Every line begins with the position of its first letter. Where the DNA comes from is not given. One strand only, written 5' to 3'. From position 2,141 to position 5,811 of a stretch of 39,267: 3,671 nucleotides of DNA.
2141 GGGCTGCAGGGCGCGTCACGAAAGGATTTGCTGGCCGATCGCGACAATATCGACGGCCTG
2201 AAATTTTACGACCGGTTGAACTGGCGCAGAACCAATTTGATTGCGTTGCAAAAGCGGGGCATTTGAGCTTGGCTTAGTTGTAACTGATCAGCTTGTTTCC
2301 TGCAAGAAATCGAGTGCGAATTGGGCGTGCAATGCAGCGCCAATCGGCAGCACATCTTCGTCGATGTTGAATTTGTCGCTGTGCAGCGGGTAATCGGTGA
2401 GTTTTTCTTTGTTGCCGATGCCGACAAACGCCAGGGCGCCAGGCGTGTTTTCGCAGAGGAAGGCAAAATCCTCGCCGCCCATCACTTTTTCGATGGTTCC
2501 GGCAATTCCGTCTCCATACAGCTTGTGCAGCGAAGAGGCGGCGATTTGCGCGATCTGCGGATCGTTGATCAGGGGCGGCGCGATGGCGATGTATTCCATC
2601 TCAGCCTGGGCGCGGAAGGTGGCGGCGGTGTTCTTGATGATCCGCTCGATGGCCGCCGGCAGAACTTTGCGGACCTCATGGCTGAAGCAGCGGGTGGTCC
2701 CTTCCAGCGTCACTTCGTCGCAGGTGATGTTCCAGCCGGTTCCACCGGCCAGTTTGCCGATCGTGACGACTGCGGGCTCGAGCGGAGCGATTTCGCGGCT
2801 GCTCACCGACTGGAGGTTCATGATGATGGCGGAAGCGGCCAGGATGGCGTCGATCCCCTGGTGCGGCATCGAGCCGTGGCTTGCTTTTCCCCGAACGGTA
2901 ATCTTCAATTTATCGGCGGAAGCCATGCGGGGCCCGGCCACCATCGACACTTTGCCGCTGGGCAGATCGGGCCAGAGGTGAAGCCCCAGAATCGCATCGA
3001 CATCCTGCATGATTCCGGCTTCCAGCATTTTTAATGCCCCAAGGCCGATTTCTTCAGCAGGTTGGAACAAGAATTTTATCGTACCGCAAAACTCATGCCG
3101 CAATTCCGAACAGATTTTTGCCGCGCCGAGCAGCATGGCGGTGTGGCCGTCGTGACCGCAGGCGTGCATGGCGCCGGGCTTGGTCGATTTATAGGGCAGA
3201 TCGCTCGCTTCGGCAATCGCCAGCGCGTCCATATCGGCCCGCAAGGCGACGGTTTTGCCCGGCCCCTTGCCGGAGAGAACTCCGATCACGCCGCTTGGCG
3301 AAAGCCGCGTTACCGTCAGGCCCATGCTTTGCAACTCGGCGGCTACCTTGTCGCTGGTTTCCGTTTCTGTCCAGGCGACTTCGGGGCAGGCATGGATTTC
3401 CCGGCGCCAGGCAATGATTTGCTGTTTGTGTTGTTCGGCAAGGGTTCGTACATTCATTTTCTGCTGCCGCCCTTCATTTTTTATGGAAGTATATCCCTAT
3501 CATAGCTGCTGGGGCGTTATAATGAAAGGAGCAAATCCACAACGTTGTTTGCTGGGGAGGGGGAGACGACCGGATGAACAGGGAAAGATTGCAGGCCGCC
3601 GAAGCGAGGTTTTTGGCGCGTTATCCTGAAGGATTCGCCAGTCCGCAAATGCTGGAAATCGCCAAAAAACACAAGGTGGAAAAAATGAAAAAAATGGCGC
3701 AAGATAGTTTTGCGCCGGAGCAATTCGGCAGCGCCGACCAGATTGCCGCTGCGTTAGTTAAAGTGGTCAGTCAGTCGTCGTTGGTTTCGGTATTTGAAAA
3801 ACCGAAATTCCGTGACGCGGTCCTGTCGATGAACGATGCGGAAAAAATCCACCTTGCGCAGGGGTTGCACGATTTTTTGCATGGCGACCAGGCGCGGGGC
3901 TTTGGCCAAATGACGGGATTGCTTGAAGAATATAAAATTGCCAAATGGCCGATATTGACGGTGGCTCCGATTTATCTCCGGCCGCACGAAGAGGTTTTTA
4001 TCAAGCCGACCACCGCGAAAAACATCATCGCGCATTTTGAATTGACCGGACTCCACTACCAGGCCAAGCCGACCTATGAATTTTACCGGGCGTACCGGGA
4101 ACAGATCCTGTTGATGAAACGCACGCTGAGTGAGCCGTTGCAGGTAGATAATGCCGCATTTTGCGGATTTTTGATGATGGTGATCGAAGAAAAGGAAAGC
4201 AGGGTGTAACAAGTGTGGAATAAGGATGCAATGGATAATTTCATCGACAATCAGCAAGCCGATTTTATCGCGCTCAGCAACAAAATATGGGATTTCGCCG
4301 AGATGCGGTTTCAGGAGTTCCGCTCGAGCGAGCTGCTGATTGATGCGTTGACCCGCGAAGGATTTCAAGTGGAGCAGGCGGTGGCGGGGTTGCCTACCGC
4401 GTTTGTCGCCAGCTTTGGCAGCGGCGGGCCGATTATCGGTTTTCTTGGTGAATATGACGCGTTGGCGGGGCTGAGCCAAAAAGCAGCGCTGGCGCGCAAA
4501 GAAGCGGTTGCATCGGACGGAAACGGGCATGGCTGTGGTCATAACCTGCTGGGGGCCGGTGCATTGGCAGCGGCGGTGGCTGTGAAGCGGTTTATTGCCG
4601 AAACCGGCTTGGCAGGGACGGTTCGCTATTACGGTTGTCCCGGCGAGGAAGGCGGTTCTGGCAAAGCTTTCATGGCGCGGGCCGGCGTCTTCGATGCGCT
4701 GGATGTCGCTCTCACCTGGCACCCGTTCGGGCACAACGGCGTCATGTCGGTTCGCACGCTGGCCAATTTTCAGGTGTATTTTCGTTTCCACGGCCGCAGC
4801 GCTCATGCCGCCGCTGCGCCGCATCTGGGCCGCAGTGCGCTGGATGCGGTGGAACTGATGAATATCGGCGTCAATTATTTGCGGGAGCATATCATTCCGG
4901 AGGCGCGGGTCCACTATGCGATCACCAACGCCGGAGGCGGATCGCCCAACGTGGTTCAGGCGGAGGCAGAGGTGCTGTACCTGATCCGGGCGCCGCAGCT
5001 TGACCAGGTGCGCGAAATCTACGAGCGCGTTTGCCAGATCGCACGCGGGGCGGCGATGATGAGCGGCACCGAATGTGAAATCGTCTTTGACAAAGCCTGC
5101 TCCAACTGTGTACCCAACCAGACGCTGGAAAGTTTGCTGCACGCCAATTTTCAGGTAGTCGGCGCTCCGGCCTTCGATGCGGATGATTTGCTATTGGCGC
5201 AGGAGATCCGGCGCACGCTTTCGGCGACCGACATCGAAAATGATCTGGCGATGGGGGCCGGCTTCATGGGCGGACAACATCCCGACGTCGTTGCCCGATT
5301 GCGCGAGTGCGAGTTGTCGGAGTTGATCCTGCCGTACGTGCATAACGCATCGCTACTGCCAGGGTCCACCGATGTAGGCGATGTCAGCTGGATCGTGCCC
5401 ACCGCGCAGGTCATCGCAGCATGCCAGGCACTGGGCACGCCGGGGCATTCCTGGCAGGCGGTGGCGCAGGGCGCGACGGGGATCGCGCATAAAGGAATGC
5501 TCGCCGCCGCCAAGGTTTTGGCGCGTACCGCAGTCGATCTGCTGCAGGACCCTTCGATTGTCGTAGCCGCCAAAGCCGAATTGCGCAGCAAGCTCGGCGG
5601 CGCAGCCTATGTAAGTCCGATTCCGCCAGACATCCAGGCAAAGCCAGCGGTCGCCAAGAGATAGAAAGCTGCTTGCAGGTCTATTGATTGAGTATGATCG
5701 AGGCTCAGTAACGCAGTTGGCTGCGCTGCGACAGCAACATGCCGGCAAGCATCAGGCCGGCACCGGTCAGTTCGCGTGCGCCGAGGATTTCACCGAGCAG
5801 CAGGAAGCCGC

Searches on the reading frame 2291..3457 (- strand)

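Call 64: search_protein_families(library=pfam, proteins=[window:2291-3457:-], max_evalue=0.00001)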
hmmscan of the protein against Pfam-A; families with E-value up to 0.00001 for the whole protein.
window:2291-3457:- (389 aa): 2 families
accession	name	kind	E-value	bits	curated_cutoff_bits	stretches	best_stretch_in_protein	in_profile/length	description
PF01546.33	Peptidase_M20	-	4.4e-44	151.3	24.6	1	71-382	1-205/206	Peptidase family M20/M25/M40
PF07687.19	M20_dimer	-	1.3e-10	41.6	21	1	184-278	9-103/107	Peptidase dimerisation domain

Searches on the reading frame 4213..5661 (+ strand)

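Call 64: search_protein_families(library=pfam, proteins=[window:4213-5661:+], max_evalue=0.00001)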
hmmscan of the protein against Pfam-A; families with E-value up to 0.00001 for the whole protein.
window:4213-5661:+ (483 aa): 2 families
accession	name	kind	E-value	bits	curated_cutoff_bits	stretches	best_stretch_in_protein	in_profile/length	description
PF01546.33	Peptidase_M20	-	7.2e-09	36.3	24.6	1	80-310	5-113/206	Peptidase family M20/M25/M40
PF07687.19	M20_dimer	-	8e-07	29.4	21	1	187-276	10-98/107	Peptidase dimerisation domain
